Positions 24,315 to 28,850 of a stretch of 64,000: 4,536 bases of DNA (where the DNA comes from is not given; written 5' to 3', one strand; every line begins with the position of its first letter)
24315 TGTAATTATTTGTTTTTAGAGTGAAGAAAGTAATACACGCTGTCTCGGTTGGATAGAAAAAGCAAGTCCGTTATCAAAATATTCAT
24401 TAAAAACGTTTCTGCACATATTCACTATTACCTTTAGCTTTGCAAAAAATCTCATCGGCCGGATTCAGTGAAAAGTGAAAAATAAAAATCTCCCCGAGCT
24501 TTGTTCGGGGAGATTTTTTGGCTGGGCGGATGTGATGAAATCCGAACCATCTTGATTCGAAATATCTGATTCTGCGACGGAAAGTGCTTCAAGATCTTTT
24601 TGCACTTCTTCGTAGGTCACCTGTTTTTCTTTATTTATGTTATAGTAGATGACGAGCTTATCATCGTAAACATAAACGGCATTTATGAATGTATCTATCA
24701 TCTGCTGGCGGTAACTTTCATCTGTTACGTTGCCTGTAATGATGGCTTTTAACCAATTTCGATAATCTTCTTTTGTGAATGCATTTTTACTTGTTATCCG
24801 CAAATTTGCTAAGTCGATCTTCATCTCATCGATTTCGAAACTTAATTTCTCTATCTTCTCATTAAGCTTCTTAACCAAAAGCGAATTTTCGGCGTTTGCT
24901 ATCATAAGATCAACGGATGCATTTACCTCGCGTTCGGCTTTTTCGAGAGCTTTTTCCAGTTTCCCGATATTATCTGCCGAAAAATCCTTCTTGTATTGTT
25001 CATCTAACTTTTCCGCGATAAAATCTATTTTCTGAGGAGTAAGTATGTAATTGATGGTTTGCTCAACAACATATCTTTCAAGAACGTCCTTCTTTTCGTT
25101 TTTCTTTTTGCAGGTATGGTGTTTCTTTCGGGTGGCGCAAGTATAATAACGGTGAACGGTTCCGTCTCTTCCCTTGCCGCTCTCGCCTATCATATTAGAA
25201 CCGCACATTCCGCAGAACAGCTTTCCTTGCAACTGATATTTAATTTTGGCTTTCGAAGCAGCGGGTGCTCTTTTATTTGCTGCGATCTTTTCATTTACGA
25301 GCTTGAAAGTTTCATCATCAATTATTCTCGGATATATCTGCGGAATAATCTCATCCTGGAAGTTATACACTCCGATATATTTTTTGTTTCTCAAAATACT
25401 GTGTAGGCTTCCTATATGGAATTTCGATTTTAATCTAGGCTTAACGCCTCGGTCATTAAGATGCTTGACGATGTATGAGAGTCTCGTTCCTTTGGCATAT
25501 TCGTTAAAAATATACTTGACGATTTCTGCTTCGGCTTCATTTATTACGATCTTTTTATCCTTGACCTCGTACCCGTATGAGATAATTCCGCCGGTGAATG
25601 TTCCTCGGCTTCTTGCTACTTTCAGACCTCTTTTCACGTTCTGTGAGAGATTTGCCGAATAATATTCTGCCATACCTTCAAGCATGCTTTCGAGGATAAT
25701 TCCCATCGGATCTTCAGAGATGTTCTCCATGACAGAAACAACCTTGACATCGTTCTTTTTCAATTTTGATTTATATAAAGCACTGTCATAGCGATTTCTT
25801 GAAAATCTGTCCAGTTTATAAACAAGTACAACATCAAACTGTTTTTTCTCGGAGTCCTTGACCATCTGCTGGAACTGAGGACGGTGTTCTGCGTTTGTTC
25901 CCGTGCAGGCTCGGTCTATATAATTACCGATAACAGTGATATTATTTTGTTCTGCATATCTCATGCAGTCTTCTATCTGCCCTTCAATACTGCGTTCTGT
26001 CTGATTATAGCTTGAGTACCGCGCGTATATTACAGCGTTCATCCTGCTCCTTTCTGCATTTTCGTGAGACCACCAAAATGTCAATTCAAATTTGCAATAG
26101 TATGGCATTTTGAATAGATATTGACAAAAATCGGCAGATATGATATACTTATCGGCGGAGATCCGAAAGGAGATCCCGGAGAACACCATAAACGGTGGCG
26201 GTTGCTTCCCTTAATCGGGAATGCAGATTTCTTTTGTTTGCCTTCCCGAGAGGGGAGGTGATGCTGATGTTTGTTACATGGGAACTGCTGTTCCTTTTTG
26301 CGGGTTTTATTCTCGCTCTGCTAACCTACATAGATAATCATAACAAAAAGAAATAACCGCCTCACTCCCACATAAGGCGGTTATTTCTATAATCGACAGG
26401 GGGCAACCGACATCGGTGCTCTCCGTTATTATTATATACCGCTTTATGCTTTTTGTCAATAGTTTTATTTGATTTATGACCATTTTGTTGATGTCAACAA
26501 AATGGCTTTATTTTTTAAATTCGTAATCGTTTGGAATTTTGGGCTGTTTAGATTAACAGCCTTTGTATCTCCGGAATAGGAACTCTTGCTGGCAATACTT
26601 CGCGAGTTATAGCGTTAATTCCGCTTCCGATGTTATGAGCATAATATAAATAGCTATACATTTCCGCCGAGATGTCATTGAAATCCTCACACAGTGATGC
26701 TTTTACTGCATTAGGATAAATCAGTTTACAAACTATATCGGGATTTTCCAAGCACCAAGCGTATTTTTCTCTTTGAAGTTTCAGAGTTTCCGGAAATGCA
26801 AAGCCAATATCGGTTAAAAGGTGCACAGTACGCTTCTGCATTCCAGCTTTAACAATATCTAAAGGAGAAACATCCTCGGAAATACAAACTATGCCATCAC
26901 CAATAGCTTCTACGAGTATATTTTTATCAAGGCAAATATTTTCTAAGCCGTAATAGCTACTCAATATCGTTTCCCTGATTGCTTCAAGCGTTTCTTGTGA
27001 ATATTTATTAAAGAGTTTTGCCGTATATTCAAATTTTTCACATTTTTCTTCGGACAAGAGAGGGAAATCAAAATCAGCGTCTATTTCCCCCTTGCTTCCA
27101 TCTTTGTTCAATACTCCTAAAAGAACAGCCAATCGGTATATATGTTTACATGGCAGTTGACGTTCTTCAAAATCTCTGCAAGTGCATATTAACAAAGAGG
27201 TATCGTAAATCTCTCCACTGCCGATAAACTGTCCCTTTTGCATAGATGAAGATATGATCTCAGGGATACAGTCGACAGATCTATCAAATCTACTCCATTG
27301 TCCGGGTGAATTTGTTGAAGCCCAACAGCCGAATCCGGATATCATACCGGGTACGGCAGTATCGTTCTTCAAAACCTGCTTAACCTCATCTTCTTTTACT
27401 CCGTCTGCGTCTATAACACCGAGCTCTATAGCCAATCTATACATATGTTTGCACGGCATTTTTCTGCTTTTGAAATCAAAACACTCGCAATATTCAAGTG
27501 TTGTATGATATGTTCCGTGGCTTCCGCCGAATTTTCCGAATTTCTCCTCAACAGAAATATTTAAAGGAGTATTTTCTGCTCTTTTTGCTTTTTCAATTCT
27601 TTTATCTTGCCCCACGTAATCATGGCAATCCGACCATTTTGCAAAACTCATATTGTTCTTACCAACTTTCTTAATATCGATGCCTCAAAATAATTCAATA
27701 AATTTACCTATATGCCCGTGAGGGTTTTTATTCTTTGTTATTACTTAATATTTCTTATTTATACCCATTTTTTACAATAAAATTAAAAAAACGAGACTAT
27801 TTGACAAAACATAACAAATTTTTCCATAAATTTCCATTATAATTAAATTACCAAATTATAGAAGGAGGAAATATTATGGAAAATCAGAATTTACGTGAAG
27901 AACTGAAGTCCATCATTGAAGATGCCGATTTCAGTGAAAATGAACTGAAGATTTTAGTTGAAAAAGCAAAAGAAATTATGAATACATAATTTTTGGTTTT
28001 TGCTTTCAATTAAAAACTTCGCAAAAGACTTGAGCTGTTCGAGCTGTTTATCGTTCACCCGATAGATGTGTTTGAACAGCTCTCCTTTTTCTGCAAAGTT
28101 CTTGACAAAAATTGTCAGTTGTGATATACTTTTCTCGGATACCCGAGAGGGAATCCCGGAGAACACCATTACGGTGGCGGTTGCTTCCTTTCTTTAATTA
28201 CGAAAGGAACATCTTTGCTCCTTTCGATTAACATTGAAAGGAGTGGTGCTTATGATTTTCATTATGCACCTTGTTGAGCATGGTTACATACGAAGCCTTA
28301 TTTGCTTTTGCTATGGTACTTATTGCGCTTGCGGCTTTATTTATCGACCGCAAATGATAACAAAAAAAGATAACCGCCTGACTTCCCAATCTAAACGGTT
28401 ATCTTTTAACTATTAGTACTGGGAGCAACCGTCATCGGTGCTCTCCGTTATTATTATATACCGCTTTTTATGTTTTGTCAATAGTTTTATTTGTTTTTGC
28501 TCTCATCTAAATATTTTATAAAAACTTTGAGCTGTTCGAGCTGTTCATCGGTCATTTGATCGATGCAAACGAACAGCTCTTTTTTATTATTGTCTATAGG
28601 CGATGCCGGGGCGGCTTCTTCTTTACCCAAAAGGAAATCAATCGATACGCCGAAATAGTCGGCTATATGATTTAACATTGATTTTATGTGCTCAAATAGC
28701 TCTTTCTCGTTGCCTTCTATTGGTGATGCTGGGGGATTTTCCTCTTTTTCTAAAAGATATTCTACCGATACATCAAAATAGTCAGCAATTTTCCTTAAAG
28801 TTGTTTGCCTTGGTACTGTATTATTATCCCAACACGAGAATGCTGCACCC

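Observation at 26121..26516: Type I toxin-antitoxin-like locus A: hidden 29-aa hydrophobic peptide gene with a convergent antisense RNA, next to the integrase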

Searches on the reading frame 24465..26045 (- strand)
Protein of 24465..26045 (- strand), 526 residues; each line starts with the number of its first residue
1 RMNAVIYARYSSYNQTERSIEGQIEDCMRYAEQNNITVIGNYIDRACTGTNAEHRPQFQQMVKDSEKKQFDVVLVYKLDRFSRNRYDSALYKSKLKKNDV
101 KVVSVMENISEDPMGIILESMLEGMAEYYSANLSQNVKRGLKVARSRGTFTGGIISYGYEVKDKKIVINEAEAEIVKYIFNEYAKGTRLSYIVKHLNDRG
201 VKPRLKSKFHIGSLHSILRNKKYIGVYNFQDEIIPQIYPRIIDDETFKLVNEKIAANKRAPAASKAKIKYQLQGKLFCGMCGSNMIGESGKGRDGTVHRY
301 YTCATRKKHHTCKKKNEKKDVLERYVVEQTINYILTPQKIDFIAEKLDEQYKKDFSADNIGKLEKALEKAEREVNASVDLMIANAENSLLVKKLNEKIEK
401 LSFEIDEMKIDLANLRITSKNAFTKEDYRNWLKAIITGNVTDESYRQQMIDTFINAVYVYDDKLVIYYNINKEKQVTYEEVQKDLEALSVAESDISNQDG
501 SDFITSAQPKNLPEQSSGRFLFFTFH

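Call 48: search_protein_families(library=pfam, proteins=[window:24465-26045:-], max_evalue=0.001)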
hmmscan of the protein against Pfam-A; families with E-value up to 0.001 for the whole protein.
window:24465-26045:- (526 aa): 4 families
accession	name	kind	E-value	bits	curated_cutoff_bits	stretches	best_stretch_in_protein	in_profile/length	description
PF00239.26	Resolvase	-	8.7e-34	117.1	23.3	1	4-148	1-143/145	Resolvase, N terminal domain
PF07508.19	Recombinase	-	2.6e-18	66.6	21.1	1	170-256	1-101/102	Recombinase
PF13408.12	Zn_ribbon_recom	-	9.2e-13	48.8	25.3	1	272-329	2-56/58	Recombinase zinc beta ribbon domain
PF21609.2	Toxofilin-like_dom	-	0.00034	21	27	0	441-490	20-67/84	Toxofilin-like domain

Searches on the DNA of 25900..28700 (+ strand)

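Call 4: search_rna_families(source=window, start=25900, end=28700, threshold=evalue, max_evalue=10, show_alignments=4)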
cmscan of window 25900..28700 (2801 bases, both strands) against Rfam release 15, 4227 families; matches with E-value up to 10: 12.
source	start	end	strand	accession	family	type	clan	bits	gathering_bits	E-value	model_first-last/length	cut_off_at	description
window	26345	26429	-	RF02074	STnc240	Gene; sRNA;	-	25.2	55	0.93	1-77/77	no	Enterobacterial sRNA STnc240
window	26700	26778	-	RF01586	snoR09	Gene; snRNA; snoRNA; CD-box;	-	23.5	50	2.9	1-84/84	no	small nucleolar RNA snoR09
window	26337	26437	-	RF00242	ctRNA_pT181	Gene; antisense;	-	22.4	56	9.1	1-94/94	no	ctRNA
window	26314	26388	+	RF02083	OrzO-P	Gene; antitoxin;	-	20.8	60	3.5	1-76/76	no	OrzO-P RNA antitoxin family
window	27955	28052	-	RF02579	tsr26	Gene; sRNA;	-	20.4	141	7.3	1-122/122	no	S. aureus tsr26 small RNA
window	26233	26356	+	RF01412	BsrG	Gene; sRNA;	-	18.5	55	0.17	30-148/259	no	BsrG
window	26449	26508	-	RF02575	DM_SisR1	Gene;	-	18.2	62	0.41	1-389/389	no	Drosophila melanogaster stable intronic sequence RNA 1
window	26481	26504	+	RF04072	mir-7386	Gene; miRNA;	-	18.2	44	5.2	18-41/59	no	mir-7386 microRNA precursor family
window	28201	28230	+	RF04343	Plastid-psbA-2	Cis-reg;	CL00153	17.8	55.8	7.2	1-60/60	no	Plastid-psbA-2 3UTR RNA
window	27947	28020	-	RF03940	MIR9563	Gene; miRNA;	-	17.8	90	7.2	21-107/127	no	MIR9563 microRNA precursor family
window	27947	28022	-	RF02409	snoR125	Gene; snRNA; snoRNA; CD-box;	-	13.4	100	8.1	67-142/200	no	Small nucleolar RNA snoR125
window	26484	26519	+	RF02350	psRNA6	Gene; sRNA;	-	13.2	60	1.1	1-333/333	no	Nitrosomonas sRNA psRNA6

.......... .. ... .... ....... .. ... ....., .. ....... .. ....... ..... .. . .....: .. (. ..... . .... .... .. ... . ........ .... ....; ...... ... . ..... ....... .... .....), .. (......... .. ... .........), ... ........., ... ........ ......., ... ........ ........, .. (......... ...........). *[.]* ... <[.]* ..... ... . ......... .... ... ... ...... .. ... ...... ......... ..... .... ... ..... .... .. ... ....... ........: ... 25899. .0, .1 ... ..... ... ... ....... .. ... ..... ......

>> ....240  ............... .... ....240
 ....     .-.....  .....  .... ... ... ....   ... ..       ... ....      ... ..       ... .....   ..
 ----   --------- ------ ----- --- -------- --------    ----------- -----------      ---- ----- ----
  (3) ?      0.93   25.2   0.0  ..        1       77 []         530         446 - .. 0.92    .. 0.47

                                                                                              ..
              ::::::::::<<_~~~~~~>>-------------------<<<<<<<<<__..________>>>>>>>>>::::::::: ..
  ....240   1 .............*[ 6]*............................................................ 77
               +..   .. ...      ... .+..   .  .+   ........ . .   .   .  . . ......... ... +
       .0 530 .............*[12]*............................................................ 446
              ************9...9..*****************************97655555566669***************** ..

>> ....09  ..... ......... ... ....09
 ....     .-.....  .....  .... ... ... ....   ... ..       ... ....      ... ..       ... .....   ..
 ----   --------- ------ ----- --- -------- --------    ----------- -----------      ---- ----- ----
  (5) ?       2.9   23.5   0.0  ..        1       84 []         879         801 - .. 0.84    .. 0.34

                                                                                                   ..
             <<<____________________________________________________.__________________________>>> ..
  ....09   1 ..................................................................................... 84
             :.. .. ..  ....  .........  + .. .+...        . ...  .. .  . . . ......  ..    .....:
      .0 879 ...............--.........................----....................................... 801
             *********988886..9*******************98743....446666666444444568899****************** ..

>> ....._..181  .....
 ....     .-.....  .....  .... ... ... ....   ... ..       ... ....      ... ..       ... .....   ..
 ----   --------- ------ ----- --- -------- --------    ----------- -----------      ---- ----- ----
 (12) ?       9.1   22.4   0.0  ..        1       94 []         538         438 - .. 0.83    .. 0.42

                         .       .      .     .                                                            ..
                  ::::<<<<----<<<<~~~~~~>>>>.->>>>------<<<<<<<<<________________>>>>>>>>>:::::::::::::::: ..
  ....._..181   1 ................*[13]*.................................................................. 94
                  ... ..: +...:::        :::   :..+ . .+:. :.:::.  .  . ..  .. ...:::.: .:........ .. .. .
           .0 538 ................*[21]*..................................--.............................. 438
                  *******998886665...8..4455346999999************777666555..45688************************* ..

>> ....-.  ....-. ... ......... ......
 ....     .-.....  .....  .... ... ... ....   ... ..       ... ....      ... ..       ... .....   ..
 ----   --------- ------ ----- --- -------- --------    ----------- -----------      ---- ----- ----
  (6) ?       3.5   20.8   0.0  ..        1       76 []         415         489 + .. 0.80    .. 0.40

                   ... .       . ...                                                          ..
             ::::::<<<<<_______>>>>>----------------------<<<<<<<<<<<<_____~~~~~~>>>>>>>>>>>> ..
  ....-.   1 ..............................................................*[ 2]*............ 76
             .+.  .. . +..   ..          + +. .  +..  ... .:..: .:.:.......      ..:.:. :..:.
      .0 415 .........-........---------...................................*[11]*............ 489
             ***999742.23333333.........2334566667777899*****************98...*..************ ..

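Call 14: search_dna_similar(query=window:26100-26520:+, collection=phages, mode=distant, max_evalue=0.01)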
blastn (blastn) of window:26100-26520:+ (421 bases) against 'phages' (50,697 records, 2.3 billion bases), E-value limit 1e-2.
Records with a match: 63; places in all: 64; records where one place covers at least 80% of the query: 0.
Best place of each record, by identity: 90-95% 2; 80-90% 61.
By first word of the organism name: Enterococcus 32; Flavobacterium 28; Bifidobacterium 2; phage 1.
By host as written in the record: Enterococcus faecalis 14; Flavobacterium psychrophilum 950106-1/1 13; Flavobacterium psychrophilum FPS-F15 6; - 4; Enterococcus sp. 3; Enterococcus faecalis 6 3; Flavobacterium psychrophilum 020612-2/1 3; Enterococcus faecium 2; and 14 more.
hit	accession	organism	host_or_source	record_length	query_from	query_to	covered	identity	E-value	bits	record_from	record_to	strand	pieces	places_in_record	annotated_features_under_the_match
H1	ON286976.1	Enterococcus phage Sw5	Enterococcus faecalis OG1RF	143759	331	376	11%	82.6%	3e-3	48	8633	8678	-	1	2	none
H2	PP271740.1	Enterococcus phage vB_EFaS_ZC1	Enterococcus faecalis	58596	344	386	10%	86.0%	2e-4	52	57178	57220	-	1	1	hypothetical protein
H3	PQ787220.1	phage ENP2309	sewage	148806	345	386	10%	85.7%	8e-4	50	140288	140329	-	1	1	hypothetical protein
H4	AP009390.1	Enterococcus phage EF24C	Enterococcus faecalis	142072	345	386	10%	85.7%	8e-4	50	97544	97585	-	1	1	hypothetical protein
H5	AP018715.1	Enterococcus phage phiM1EF22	-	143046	345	386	10%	85.7%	8e-4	50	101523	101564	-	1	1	hypothetical protein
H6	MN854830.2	Enterococcus phage PBEF129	Enterococcus faecalis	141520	345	386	10%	85.7%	8e-4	50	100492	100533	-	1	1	hypothetical protein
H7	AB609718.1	Enterococcus phage phiEF24C-P2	Enterococcus faecalis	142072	345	386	10%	85.7%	8e-4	50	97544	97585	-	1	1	none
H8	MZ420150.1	Enterococcus phage vB_EfaM_LG1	Enterococcus faecalis ef118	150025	345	386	10%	85.7%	8e-4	50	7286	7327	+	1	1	record has no annotation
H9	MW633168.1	Enterococcus phage MDA2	Enterococcus faecium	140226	345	386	10%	85.7%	8e-4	50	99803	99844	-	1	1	hypothetical protein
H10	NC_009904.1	Enterococcus phage EF24C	Enterococcus faecalis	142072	345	386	10%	85.7%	8e-4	50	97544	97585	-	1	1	hypothetical protein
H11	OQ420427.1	Enterococcus phage 53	Enterococcus sp.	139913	345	386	10%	85.7%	8e-4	50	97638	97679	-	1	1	hypothetical protein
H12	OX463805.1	Enterococcus phage Sw5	-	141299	345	386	10%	85.7%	8e-4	50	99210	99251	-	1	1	hypothetical protein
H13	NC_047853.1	Enterococcus phage phiEF24C-P2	Enterococcus faecalis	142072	345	386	10%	85.7%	8e-4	50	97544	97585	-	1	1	none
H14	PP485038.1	Enterococcus phage Toszka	Enterococcus faecalis ATCC 29212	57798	345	386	10%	85.7%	8e-4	50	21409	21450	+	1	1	hypothetical protein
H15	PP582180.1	Enterococcus phage vB_Efs8_KEN04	Enterococcus faecalis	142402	345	386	10%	85.7%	8e-4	50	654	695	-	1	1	hypothetical protein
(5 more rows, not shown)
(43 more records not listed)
